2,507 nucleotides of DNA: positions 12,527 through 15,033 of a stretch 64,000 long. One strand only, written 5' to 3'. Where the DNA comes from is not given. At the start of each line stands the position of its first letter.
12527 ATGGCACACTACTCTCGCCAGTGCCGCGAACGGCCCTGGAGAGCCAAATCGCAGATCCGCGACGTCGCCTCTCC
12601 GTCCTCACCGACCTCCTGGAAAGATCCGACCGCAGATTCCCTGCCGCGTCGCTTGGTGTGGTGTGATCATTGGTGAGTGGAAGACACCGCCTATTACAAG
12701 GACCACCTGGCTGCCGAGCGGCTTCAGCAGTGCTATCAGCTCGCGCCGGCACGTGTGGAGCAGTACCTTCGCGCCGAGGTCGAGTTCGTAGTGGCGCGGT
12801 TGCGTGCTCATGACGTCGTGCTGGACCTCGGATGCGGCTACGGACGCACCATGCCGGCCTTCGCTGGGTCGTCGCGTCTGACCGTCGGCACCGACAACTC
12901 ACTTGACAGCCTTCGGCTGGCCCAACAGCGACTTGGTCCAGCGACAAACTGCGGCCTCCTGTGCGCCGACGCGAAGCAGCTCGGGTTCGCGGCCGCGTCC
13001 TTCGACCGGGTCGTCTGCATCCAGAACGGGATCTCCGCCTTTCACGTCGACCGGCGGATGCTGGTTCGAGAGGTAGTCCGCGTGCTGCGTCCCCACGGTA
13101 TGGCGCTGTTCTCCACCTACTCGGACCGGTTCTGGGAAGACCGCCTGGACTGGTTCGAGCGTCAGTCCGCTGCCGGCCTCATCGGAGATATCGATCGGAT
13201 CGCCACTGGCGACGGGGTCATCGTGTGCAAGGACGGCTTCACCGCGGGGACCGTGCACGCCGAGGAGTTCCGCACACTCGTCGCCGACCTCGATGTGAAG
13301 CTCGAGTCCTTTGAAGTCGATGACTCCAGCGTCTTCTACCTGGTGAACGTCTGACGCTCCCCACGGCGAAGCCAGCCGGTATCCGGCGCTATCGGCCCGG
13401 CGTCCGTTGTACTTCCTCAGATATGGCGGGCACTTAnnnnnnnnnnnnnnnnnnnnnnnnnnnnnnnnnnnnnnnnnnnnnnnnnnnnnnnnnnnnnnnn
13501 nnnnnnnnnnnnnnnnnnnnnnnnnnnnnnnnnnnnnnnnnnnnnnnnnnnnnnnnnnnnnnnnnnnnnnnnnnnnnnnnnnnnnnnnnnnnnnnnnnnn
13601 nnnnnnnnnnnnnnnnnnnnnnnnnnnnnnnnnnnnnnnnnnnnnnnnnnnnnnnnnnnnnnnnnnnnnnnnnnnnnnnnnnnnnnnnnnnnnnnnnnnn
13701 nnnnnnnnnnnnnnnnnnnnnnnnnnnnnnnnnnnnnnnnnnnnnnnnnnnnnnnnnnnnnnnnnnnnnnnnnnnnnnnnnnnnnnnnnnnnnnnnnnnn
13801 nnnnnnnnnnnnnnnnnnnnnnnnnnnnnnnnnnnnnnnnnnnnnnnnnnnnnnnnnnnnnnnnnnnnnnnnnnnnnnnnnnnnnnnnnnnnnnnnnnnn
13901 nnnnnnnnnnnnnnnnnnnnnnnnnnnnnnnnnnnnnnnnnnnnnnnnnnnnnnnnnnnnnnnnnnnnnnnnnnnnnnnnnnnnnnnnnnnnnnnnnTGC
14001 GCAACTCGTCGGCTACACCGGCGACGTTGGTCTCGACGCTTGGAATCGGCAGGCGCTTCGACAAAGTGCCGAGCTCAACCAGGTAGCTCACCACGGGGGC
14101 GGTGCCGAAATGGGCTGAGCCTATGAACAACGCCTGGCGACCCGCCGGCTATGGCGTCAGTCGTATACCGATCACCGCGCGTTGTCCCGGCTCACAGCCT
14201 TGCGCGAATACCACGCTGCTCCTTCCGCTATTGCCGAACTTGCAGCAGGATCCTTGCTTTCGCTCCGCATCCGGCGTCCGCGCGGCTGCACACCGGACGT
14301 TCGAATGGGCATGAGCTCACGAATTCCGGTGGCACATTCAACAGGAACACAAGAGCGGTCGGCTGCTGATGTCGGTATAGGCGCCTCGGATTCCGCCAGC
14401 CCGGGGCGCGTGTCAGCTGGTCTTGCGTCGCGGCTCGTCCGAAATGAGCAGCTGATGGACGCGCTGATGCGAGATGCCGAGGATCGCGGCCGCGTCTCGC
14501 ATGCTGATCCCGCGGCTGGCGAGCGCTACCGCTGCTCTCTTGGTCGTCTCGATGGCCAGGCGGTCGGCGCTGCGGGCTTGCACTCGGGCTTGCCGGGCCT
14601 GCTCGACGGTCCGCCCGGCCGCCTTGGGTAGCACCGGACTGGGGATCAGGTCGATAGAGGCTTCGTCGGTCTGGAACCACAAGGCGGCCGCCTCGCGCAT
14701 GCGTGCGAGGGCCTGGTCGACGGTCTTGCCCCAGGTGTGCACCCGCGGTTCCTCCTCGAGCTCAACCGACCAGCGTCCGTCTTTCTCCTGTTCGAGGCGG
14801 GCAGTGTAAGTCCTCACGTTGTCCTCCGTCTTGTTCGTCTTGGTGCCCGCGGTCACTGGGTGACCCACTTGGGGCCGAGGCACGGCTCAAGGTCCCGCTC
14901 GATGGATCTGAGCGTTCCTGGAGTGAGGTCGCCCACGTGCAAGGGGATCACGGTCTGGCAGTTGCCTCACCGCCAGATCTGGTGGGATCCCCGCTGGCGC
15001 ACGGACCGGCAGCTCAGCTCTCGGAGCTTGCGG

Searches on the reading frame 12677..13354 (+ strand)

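Call 17: search_protein_families(library=pfam, proteins=[window:12677-13354:+], max_evalue=0.001)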
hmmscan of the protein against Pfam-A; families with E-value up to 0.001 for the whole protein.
window:12677-13354:+ (225 aa): 7 families
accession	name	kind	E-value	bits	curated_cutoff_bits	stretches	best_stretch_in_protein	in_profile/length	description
PF13649.12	Methyltransf_25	-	1e-17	65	27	1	48-141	1-97/97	Methyltransferase domain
PF08241.18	Methyltransf_11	-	2.1e-16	60.7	21.2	1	49-145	1-95/95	Methyltransferase domain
PF08242.18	Methyltransf_12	-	9.7e-09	36.3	30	1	49-142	1-97/98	Methyltransferase domain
PF13847.12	Methyltransf_31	-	3.8e-08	33.6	27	1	44-149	3-113/145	Methyltransferase domain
PF13489.12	Methyltransf_23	-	5.4e-06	26.7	27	1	27-158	5-130/164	Methyltransferase domain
PF01209.24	Ubie_methyltran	-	8.3e-06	25.7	20.1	1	35-143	39-149/233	ubiE/COQ5 methyltransferase family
PF03141.22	Methyltransf_29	-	5e-05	22.5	23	1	44-147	117-219/506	Putative S-adenosyl-L-methionine-dependent methyltransferase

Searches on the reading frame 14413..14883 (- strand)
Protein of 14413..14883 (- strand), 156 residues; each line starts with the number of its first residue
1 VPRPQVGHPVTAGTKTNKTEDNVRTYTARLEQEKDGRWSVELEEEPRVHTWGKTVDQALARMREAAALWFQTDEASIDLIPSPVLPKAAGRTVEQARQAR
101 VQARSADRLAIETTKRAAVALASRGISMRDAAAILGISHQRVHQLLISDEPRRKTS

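Call 47: search_protein_families(library=pfam, proteins=[window:14413-14883:-], max_evalue=0.001)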
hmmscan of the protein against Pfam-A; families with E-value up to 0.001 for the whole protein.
window:14413-14883:- (156 aa): 1 family
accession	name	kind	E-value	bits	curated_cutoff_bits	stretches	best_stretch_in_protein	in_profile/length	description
PF13384.12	HTH_23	-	7.7e-05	22.8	24.6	1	114-145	6-37/50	Homeodomain-like domain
